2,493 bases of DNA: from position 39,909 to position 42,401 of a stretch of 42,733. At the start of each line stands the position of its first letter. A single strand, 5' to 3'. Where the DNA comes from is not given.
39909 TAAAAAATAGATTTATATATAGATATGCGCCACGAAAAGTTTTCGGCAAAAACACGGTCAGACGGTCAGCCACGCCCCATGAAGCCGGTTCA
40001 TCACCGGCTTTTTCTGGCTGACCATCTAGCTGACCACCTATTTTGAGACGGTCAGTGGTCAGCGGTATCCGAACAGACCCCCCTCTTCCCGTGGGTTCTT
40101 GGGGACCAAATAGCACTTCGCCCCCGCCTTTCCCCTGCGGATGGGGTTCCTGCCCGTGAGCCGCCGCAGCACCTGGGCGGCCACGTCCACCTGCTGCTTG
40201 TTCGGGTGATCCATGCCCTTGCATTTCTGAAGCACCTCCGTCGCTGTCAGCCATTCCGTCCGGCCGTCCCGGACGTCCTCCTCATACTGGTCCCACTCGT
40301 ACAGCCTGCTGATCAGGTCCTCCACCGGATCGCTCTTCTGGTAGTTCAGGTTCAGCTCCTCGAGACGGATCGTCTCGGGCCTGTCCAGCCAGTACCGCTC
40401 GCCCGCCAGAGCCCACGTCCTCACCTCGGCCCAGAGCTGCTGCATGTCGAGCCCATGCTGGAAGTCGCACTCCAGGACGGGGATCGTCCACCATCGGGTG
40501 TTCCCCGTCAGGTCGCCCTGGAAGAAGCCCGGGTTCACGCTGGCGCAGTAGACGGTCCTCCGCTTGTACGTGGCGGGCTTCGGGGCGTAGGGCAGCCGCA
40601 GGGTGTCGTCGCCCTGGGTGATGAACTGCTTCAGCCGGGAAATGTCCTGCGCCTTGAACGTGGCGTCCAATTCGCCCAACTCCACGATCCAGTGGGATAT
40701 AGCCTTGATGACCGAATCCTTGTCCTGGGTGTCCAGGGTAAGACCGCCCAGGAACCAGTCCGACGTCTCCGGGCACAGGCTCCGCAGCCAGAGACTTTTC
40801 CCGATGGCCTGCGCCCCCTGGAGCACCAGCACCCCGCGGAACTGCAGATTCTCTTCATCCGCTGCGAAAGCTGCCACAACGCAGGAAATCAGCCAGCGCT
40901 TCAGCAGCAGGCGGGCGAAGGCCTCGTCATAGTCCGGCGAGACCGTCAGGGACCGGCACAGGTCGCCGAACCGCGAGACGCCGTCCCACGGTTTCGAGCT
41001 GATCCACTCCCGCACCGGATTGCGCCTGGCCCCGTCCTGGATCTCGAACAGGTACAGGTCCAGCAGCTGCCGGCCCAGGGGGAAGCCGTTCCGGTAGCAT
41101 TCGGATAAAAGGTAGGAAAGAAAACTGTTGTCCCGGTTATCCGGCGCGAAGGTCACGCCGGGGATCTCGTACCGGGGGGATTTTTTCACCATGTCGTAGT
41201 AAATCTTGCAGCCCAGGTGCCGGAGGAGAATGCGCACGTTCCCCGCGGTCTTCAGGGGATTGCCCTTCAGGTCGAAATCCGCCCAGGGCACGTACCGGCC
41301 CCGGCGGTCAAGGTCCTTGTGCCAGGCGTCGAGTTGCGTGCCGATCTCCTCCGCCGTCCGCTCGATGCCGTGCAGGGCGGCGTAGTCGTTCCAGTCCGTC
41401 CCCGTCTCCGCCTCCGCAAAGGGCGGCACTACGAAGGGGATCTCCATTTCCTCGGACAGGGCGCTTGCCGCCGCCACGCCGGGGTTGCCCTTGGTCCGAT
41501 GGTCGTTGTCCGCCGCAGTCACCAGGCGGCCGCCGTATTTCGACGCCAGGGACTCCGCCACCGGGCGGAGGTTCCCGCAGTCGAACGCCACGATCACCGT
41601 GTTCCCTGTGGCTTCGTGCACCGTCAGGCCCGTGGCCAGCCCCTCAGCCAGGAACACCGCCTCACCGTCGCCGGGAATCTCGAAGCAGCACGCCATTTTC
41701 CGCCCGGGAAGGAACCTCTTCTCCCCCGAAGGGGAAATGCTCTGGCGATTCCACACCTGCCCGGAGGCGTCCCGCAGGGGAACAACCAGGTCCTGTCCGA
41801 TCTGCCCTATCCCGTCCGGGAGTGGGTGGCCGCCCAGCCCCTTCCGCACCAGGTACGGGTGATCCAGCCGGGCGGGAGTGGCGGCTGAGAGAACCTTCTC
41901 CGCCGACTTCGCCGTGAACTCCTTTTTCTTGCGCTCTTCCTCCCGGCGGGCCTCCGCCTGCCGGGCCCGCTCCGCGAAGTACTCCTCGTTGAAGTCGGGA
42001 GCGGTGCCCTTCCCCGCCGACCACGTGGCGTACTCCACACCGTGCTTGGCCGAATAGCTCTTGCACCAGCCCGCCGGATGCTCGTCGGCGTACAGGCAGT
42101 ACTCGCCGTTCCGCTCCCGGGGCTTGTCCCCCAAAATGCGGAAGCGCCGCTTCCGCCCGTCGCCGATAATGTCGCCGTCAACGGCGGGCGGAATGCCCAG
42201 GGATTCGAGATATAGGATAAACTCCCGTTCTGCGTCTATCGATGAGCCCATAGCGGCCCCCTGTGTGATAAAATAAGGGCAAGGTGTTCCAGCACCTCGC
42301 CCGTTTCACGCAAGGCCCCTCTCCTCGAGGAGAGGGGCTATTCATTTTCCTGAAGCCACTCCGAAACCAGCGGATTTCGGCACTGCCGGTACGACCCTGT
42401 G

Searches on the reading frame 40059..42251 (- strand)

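Call 48: search_protein_families(library=phrogs, proteins=[window:40059-42251:-], max_evalue=0.00001)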
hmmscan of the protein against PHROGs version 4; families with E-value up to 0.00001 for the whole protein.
window:40059-42251:- (730 aa): 12 families
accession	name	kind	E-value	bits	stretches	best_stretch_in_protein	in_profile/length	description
phrog_2249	-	DNA, RNA and nucleotide metabolism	5.1e-94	317.5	2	92-305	95-321/802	DNA primase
phrog_1313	-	DNA, RNA and nucleotide metabolism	1.4e-52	180.4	1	369-711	199-545/568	DNA helicase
phrog_256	-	DNA, RNA and nucleotide metabolism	6.5e-39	135.1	1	325-708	369-756/798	DNA helicase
phrog_16593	-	DNA, RNA and nucleotide metabolism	3.2e-35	122.7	1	410-619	501-706/823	DNA primase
phrog_15962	-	DNA, RNA and nucleotide metabolism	1.7e-33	116.9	1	408-721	487-808/835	DNA primase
phrog_35358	-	DNA, RNA and nucleotide metabolism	7.3e-32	111.3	1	10-307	10-361/968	DNA primase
phrog_510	-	DNA, RNA and nucleotide metabolism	2e-24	87.3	1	89-301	106-355/667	DNA primase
phrog_36873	-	DNA, RNA and nucleotide metabolism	3.1e-21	75.8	1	467-652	542-725/1082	DNA helicase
phrog_4913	-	DNA, RNA and nucleotide metabolism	2.1e-19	69.9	1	72-303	119-375/1290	replication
phrog_25777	-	DNA, RNA and nucleotide metabolism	1.3e-14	54.2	1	97-298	136-343/907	DNA primase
phrog_1139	-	DNA, RNA and nucleotide metabolism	2.2e-08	33.6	1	166-302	146-279/895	DNA primase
phrog_4630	-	DNA, RNA and nucleotide metabolism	9.1e-06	25.6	0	410-591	182-364/581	DNA primase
